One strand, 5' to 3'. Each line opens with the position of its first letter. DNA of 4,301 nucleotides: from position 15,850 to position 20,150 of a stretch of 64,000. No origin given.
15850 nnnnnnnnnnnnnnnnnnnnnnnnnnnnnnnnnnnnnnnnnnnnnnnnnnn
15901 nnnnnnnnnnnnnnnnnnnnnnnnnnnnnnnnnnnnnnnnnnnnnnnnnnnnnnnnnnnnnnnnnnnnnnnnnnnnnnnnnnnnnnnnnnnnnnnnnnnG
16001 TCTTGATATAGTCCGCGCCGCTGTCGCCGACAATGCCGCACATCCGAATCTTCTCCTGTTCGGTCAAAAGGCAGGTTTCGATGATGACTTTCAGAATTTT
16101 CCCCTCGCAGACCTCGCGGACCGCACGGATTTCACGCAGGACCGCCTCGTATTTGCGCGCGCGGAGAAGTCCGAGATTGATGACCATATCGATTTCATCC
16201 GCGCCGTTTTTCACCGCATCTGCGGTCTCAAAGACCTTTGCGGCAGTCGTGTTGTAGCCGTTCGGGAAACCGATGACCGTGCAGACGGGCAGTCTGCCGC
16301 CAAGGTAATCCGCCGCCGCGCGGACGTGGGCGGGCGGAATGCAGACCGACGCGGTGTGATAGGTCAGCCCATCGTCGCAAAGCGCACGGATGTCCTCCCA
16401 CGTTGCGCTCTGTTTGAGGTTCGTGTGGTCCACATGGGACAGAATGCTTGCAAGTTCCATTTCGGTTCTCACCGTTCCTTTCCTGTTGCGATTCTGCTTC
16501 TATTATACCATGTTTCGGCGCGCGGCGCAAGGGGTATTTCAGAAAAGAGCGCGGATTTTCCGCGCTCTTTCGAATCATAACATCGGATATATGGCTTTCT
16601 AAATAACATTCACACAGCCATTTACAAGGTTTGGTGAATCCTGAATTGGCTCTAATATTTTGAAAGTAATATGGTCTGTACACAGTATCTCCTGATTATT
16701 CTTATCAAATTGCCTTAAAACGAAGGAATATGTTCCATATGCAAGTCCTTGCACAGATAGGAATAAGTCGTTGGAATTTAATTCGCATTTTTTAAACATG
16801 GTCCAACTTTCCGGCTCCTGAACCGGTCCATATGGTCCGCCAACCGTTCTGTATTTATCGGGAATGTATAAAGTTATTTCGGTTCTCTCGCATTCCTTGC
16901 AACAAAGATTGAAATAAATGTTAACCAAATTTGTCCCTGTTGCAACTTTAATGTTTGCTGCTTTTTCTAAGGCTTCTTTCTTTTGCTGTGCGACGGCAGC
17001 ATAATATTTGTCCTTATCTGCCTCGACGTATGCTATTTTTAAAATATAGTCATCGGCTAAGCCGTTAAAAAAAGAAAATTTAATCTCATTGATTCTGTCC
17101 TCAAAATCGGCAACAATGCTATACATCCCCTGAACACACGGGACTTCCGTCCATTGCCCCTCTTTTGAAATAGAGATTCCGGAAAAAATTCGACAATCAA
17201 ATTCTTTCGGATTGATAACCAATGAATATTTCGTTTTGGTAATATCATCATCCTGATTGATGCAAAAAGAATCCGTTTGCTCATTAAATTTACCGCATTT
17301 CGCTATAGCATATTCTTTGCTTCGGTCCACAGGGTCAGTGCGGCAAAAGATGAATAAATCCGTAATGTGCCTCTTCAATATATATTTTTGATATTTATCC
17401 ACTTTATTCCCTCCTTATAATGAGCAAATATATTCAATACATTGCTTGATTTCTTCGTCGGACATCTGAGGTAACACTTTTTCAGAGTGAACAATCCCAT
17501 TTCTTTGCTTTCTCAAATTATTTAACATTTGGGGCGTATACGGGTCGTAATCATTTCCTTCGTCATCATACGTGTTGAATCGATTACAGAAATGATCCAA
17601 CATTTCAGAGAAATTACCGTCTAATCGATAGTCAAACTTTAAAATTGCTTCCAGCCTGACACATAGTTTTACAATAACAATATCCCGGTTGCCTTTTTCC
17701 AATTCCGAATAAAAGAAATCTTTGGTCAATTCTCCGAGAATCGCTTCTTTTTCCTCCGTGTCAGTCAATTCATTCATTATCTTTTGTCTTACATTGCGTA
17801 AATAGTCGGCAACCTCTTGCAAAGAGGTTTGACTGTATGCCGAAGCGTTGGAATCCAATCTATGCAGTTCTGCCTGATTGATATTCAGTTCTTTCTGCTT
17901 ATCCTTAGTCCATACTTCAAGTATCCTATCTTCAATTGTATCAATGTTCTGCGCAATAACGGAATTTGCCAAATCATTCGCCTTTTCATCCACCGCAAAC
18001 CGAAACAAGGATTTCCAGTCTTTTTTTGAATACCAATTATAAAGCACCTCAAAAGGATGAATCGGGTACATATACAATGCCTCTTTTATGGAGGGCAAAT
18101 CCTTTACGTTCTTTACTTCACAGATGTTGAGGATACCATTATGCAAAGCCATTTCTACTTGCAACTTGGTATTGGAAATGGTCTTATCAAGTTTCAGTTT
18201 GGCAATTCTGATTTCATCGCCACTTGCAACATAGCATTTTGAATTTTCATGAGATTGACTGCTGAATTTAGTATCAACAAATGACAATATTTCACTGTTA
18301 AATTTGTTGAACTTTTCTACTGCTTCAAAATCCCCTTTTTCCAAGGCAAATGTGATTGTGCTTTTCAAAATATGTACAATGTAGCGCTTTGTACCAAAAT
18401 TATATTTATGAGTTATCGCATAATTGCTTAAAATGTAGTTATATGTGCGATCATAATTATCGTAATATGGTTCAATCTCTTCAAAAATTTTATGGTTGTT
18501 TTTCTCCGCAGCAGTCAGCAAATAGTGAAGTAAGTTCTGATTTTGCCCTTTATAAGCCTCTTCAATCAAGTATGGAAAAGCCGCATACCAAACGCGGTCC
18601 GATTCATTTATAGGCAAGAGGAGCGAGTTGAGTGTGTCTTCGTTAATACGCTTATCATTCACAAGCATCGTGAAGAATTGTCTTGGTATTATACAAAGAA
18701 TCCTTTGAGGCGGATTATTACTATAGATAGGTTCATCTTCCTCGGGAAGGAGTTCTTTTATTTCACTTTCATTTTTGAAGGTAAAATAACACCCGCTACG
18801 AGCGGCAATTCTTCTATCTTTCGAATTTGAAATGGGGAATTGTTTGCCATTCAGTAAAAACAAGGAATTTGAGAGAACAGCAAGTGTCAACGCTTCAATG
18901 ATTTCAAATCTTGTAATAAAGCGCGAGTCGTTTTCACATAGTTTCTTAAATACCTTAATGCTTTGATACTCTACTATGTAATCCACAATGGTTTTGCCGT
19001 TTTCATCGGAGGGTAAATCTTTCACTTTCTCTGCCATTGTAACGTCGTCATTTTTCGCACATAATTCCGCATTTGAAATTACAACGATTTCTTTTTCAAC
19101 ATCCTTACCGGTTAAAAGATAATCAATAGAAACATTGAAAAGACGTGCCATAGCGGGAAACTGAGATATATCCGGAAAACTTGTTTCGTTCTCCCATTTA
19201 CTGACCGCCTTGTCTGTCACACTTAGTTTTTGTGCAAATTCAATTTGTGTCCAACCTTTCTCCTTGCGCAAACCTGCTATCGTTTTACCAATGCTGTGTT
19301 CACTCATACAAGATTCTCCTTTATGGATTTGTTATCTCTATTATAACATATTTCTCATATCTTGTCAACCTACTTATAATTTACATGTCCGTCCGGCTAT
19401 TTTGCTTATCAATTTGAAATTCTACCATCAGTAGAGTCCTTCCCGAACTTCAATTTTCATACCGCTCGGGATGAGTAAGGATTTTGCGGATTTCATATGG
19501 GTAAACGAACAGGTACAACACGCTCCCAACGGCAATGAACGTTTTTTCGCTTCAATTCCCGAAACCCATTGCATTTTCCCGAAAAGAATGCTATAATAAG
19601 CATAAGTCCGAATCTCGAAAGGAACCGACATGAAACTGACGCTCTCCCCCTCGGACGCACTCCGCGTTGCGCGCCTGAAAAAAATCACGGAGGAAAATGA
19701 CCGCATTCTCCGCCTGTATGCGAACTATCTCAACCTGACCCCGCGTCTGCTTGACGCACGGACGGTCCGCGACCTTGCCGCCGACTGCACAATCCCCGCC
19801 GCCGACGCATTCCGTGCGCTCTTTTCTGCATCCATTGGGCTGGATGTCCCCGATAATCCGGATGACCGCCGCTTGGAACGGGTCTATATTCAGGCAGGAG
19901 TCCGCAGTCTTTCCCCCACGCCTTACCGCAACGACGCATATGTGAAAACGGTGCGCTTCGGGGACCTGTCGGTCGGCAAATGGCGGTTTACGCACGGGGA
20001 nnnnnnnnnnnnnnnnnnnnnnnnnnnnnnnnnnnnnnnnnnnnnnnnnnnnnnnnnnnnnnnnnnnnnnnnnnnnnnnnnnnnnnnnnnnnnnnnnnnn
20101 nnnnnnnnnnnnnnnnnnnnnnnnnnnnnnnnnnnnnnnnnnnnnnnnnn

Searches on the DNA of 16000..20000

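Call 93: search_rna_families(source=window, start=16000, end=20000, threshold=evalue, max_evalue=1)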
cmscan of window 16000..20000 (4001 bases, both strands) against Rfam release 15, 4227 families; matches with E-value up to 1: 0.
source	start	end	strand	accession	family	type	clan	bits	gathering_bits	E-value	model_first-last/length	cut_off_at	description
